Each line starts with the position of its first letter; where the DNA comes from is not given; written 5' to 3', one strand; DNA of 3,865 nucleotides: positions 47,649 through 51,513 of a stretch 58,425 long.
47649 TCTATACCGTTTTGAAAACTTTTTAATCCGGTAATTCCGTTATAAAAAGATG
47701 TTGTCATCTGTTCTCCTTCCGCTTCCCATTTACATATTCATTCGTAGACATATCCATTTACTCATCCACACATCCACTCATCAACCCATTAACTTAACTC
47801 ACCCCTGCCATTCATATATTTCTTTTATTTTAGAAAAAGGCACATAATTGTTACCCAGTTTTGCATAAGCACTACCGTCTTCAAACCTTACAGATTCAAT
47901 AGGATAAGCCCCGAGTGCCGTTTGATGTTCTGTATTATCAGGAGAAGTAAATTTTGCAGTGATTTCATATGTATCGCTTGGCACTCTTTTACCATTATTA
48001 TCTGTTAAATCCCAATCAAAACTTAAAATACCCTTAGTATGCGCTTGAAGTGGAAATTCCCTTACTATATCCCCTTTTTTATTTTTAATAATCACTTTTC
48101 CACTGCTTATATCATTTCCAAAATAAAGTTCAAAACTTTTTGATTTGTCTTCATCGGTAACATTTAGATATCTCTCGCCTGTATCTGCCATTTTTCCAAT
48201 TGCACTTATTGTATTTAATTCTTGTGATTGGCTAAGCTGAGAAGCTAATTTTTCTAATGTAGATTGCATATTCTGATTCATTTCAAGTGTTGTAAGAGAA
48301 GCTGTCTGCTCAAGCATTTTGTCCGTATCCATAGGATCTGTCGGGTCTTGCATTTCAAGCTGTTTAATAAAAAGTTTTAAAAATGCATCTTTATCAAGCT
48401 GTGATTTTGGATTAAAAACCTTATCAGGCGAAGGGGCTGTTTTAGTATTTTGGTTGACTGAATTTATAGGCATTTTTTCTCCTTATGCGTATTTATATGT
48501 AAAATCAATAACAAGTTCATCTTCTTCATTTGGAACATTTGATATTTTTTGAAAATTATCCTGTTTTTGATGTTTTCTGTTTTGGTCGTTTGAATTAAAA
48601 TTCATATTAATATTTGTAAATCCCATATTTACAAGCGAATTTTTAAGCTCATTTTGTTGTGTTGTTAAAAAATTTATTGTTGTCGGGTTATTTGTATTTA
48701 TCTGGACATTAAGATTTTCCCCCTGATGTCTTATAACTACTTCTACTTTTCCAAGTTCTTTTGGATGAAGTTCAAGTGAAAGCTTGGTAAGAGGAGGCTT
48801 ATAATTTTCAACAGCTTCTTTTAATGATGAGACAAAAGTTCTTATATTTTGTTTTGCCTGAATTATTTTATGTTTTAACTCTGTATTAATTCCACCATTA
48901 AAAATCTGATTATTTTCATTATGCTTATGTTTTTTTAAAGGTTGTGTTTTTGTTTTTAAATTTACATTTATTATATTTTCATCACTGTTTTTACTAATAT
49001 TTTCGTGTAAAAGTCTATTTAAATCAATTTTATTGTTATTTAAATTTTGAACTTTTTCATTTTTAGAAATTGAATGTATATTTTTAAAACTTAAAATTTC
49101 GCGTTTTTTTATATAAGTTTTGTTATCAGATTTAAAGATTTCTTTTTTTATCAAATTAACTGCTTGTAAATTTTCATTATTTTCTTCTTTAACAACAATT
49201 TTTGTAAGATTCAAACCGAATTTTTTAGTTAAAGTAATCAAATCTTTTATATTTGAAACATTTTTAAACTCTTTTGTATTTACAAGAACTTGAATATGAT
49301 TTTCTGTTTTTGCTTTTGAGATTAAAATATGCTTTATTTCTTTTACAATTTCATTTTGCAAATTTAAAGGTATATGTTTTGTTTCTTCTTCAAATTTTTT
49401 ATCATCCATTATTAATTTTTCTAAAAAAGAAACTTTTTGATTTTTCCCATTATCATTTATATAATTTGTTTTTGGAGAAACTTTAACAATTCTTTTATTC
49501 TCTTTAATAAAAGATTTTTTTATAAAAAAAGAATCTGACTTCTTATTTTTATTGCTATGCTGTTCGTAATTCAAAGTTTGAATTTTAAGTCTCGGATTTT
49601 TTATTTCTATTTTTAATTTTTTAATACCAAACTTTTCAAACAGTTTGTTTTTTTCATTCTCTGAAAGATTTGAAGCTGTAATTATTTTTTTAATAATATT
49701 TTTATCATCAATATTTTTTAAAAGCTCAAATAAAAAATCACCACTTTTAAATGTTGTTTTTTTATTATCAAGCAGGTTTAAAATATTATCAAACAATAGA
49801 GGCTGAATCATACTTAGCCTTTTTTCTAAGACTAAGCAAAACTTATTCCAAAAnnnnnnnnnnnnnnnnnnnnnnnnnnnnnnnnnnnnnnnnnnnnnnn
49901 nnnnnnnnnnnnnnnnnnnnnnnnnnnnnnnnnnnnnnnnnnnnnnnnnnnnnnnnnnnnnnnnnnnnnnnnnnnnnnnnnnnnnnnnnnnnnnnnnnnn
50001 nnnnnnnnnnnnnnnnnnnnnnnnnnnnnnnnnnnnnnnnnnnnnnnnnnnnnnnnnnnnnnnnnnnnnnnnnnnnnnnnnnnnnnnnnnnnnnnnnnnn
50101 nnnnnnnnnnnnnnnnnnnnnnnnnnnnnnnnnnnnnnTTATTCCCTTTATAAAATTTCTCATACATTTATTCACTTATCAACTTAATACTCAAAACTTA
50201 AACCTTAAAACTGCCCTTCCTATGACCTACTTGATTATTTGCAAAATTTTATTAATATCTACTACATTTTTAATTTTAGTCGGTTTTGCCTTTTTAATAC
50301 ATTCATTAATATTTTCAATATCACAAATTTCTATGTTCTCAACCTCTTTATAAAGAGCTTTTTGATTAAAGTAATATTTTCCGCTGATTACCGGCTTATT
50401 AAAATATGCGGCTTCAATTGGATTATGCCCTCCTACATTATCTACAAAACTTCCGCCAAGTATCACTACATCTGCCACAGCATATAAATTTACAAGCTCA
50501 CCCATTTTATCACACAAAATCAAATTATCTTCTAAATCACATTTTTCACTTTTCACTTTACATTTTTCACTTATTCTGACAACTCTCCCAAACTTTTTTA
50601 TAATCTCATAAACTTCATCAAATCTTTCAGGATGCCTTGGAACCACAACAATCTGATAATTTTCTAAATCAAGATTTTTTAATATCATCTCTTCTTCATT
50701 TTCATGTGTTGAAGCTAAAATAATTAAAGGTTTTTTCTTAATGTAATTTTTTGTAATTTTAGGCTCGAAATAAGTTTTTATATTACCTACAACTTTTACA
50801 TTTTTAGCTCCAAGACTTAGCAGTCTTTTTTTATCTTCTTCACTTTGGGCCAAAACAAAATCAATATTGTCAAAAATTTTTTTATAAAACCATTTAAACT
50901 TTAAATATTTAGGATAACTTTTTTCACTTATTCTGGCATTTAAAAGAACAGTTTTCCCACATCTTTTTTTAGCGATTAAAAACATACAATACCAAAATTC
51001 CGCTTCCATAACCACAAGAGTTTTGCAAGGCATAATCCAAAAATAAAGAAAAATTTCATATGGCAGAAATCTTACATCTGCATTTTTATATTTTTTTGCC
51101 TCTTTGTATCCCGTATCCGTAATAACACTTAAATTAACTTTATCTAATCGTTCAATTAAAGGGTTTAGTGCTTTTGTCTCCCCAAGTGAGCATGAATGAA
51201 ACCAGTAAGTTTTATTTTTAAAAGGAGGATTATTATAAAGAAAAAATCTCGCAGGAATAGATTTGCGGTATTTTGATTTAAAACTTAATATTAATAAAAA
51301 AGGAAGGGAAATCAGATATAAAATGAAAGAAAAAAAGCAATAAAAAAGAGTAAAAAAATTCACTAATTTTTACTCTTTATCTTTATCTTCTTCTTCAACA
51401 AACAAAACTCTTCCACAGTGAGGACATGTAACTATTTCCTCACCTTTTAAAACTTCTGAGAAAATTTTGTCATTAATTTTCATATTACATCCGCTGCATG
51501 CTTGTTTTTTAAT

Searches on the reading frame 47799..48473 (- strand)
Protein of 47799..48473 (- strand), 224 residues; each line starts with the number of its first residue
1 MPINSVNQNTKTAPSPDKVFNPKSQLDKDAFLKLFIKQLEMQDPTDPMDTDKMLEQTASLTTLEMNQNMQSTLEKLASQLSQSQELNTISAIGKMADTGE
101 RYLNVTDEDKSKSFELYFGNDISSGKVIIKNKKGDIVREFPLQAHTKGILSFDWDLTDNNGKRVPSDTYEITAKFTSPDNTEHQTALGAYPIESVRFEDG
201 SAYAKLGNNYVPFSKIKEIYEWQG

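Call 38: find_related_loci(query=window:47799-48473:-, collection=metagenome_contigs, flank=6000)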
Query window:47799-48473:- (224 aa) in metagenome_contigs; peptide patterns used: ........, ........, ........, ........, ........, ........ (x = any residue, [..] = any of these).
600 stretches matched a pattern (row limit reached: there are more); 15 encode a relative of the query (tblastn E <= 1e-3); 15 distinct loci.
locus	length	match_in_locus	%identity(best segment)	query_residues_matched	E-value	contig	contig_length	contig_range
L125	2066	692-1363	89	1-224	5e-147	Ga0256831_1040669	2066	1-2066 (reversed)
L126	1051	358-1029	79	1-224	1e-137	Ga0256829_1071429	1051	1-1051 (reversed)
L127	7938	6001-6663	72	5-223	3e-111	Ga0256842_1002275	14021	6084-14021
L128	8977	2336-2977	73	10-223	2e-110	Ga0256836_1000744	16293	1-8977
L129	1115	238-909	70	1-224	1e-120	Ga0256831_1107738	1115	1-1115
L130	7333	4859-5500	73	10-223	2e-110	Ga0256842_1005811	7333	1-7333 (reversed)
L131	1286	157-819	71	3-223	4e-119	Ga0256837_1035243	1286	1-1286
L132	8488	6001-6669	71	1-224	7e-109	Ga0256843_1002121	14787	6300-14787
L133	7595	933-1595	67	3-223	1e-104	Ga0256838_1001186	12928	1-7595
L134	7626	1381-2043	67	3-223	1e-104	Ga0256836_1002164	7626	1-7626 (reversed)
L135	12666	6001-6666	76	3-224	3e-117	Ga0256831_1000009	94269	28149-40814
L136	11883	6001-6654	69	3-224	2e-105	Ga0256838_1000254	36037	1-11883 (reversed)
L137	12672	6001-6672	64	1-224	2e-101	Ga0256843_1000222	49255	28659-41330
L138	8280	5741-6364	47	15-219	9e-59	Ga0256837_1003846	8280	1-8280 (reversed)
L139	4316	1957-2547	46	23-220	3e-53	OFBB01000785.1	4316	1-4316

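Call 59: search_protein_families(library=pfam, proteins=[window:47799-48473:-], max_evalue=0.001)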
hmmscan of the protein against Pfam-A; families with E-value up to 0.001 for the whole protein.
window:47799-48473:- (224 aa): 3 families
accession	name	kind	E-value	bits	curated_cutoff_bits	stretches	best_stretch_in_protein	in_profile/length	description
PF03963.19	FlgD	-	1.3e-13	51.4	27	1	7-74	7-74/75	Flagellar hook capping protein - N-terminal region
PF13860.13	FlgD_ig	-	8.9e-13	48.5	27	1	106-177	6-77/79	FlgD Ig-like domain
PF13861.12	FLgD_tudor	-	1.2e-05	25.8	26.9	1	83-217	1-58/58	FlgD Tudor-like domain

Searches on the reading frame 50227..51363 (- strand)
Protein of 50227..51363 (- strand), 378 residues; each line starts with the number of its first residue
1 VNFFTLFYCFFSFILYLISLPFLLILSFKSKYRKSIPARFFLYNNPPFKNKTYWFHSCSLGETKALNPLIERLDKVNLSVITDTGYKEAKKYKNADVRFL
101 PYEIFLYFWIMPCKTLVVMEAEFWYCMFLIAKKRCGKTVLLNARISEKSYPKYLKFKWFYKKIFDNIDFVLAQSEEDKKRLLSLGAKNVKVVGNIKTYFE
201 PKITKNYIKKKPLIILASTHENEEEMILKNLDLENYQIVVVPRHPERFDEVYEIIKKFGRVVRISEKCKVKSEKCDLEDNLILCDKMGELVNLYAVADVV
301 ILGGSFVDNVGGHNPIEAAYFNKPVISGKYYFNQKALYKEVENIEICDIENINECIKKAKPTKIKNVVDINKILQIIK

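Call 59: search_protein_families(library=pfam, proteins=[window:50227-51363:-], max_evalue=0.001)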
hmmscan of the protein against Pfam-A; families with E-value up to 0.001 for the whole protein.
window:50227-51363:- (378 aa): 2 families
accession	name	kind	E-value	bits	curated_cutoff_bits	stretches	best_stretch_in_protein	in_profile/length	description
PF04413.22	Glycos_transf_N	-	1.4e-40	139.2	23.9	1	35-197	2-177/179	3-Deoxy-D-manno-octulosonic-acid transferase (kdotransferase)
PF00534.26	Glycos_transf_1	-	4.8e-06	26.7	26.4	1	267-354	61-150/172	Glycosyl transferases group 1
